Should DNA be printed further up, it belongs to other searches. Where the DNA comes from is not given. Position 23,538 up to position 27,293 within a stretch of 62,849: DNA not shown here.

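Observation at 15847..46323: Fifteen-member family sharing a SipW-type signal peptide and a TasA-like N-module fills over half the window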

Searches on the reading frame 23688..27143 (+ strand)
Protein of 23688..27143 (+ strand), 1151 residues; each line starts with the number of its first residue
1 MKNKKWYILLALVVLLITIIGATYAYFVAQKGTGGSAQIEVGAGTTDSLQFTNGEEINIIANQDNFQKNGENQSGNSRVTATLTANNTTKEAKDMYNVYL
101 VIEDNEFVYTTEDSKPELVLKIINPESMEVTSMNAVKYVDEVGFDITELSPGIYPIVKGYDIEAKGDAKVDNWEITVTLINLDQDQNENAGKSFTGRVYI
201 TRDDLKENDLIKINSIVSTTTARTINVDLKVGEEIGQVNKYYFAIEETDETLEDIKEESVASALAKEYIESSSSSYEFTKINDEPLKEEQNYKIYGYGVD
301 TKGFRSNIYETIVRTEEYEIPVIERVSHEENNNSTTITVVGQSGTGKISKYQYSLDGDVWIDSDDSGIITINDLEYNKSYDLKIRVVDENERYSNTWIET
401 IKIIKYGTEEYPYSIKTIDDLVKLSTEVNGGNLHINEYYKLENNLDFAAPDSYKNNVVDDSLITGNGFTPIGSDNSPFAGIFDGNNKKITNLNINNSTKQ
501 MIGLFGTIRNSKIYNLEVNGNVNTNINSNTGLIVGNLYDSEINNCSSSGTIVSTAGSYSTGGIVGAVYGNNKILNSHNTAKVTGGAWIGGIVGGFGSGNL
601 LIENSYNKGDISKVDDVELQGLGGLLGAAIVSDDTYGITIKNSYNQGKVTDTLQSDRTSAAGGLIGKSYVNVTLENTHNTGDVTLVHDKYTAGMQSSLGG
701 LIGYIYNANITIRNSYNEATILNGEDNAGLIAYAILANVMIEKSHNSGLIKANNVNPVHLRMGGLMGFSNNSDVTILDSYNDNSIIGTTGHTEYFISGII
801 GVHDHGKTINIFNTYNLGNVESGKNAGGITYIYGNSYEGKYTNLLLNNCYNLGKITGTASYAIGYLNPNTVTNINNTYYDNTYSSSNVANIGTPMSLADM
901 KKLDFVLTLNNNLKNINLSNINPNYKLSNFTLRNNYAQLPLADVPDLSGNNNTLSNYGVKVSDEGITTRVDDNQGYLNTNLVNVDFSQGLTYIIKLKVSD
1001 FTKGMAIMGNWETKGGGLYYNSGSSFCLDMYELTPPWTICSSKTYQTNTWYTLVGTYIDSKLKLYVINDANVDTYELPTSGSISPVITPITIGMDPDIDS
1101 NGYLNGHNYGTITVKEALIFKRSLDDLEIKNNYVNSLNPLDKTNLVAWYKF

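Call 4: search_protein_families(library=ncbifam, proteins=[window:23688-27143:+], max_evalue=1)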
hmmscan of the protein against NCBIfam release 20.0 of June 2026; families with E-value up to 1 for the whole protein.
window:23688-27143:+ (1151 aa): 2 families
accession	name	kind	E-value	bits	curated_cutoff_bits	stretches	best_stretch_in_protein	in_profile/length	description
TIGR02212.1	lolCE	equivalog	0.014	14.4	362.45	1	34-136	140-240/411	lipoprotein-releasing ABC transporter permease subunit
TIGR04088.1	cognate_SipW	domain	0.36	11.1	19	0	9-27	1-19/34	SipW-dependent-type signal peptide-containing protein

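Call 5: search_protein_families(library=pfam, proteins=[window:23688-27143:+], max_evalue=1)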
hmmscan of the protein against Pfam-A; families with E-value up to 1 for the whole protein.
window:23688-27143:+ (1151 aa): 3 families
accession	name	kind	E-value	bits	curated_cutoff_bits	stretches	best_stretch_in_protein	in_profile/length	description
PF07581.17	Glug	-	7.9e-07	29.5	20.5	3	527-552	2-28/28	The GLUG motif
PF13385.13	Laminin_G_3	-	1.7e-05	25.5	27.6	1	971-1129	1-150/151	Concanavalin A-like lectin/glucanases superfamily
PF02706.20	Wzz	-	0.043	14.6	25.5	1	8-65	17-70/91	Chain length determinant protein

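Call 75: search_protein_families(library=phrogs, proteins=[window:23688-27143:+], max_evalue=0.01)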
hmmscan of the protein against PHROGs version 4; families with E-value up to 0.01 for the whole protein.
window:23688-27143:+ (1151 aa): 1 family
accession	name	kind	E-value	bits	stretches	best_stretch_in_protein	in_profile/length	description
phrog_30905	-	unknown function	2.2e-06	28.7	1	459-567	26-130/139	-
